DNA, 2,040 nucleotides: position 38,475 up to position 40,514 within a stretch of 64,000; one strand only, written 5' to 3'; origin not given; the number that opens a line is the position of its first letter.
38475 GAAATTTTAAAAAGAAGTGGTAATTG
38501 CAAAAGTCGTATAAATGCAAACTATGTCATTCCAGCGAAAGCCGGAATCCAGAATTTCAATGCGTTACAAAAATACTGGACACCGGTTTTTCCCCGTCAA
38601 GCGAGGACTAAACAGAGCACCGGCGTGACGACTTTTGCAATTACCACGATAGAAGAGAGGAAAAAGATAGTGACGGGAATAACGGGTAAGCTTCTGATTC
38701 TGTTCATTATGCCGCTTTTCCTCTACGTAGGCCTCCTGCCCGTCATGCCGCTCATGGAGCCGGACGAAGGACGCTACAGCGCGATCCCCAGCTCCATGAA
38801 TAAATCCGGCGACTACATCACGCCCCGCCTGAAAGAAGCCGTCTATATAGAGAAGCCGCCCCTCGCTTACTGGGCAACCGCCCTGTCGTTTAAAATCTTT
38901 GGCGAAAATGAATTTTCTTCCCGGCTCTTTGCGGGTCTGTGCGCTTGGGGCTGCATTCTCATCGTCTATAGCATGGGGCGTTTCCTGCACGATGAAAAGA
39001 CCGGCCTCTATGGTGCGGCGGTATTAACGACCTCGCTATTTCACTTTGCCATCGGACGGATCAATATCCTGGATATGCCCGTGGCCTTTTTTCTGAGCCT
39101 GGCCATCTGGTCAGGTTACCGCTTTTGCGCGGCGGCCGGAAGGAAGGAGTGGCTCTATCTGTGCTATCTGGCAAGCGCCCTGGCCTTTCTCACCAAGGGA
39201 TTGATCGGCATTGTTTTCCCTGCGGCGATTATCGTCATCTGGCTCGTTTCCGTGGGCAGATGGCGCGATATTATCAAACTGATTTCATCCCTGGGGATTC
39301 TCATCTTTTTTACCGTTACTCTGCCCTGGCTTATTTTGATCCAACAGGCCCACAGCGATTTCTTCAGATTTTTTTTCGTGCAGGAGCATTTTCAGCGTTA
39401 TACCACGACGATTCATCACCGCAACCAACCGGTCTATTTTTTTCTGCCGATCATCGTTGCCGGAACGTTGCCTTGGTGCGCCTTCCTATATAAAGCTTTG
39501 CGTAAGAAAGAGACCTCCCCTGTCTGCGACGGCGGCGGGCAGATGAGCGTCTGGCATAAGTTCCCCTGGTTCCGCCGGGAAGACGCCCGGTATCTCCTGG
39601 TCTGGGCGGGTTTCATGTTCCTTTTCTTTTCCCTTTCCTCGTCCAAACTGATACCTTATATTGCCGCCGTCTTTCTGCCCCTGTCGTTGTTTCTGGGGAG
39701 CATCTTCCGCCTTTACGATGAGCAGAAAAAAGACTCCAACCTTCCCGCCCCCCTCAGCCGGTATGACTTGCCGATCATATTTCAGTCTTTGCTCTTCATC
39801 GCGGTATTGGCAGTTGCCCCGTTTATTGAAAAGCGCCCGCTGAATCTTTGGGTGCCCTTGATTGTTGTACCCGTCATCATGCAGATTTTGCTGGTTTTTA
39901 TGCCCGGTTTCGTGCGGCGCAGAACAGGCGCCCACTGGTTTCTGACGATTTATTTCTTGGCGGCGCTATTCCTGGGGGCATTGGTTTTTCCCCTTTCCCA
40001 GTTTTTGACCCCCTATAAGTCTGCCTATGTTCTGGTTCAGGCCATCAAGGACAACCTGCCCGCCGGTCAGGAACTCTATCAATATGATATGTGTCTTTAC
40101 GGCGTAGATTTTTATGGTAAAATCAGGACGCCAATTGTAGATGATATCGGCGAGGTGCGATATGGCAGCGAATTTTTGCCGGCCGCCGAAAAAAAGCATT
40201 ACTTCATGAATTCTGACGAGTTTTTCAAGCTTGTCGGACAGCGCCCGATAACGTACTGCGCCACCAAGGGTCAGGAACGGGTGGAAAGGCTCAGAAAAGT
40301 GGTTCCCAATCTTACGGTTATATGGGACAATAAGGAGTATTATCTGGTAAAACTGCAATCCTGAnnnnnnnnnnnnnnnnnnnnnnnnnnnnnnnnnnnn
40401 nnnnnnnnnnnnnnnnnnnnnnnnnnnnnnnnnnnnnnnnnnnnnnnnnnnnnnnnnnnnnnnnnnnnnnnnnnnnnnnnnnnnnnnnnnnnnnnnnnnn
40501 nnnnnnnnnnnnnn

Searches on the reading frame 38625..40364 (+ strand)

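Call 52: search_protein_families(library=pfam, proteins=[window:38625-40364:+], max_evalue=1e-8)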
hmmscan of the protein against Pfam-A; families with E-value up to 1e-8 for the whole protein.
window:38625-40364:+ (579 aa): 1 family
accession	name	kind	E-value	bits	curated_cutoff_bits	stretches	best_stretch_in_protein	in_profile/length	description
PF13231.12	PMT_2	-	1.2e-25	91.1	26.1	1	77-237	2-159/160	Dolichyl-phosphate-mannose-protein mannosyltransferase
